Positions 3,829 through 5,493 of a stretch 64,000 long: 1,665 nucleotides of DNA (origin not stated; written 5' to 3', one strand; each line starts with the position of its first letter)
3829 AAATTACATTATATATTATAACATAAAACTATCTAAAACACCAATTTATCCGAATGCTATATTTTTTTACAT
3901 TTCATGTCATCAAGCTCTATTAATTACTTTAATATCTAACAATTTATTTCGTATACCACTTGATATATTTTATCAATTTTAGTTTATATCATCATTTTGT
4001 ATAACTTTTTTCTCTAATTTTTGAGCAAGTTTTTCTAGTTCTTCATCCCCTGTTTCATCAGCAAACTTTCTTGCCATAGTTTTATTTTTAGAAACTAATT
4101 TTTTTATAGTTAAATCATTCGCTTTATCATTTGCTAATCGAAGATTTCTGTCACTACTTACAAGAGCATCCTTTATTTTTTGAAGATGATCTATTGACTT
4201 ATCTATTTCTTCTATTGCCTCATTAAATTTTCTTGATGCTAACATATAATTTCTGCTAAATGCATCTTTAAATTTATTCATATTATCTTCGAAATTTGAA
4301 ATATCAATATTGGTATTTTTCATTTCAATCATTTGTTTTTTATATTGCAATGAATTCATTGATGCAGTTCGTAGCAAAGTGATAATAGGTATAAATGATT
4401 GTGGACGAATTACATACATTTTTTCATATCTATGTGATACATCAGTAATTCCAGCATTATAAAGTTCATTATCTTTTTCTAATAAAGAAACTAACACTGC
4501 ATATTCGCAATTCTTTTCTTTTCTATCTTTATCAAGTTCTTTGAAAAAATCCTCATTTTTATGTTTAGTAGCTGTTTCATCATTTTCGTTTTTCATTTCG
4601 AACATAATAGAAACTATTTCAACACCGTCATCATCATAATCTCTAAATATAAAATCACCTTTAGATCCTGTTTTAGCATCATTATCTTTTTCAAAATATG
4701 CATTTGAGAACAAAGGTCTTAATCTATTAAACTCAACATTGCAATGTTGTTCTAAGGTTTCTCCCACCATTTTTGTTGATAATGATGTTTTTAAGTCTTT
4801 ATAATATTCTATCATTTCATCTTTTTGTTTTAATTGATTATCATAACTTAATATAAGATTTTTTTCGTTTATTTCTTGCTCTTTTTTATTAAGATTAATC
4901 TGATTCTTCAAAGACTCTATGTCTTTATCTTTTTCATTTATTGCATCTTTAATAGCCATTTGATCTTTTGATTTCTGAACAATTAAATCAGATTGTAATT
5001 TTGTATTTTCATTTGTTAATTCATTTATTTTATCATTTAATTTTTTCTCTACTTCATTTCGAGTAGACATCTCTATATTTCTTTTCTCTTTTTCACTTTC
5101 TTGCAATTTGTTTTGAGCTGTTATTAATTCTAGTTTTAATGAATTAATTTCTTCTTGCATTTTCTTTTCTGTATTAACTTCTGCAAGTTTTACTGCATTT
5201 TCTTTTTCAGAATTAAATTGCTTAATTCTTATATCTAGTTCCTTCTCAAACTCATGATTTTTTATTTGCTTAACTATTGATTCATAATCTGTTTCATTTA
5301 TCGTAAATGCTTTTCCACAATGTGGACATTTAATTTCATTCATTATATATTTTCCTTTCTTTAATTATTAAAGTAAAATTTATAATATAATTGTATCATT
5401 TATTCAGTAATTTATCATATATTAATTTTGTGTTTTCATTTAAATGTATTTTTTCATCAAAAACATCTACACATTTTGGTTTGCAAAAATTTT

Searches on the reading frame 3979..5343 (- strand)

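Call 5: search_protein_families(library=ncbifam, proteins=[window:3979-5343:-], max_evalue=0.01)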
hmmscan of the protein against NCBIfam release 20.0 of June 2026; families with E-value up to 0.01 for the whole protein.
window:3979-5343:- (454 aa): 0 families

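Call 6: search_protein_families(library=padloc, proteins=[window:3979-5343:-], max_evalue=0.01)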
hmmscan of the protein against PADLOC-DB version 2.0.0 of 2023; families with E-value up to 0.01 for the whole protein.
window:3979-5343:- (454 aa): 0 families

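Call 7: search_protein_families(library=phrogs, proteins=[window:3979-5343:-], max_evalue=0.001)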
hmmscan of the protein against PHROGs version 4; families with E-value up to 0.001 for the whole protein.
window:3979-5343:- (454 aa): 1 family
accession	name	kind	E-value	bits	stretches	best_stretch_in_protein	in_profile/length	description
phrog_77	-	DNA, RNA and nucleotide metabolism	0.0001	22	1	3-190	627-798/967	SbcC-like subunit of palindrome specific endonuclease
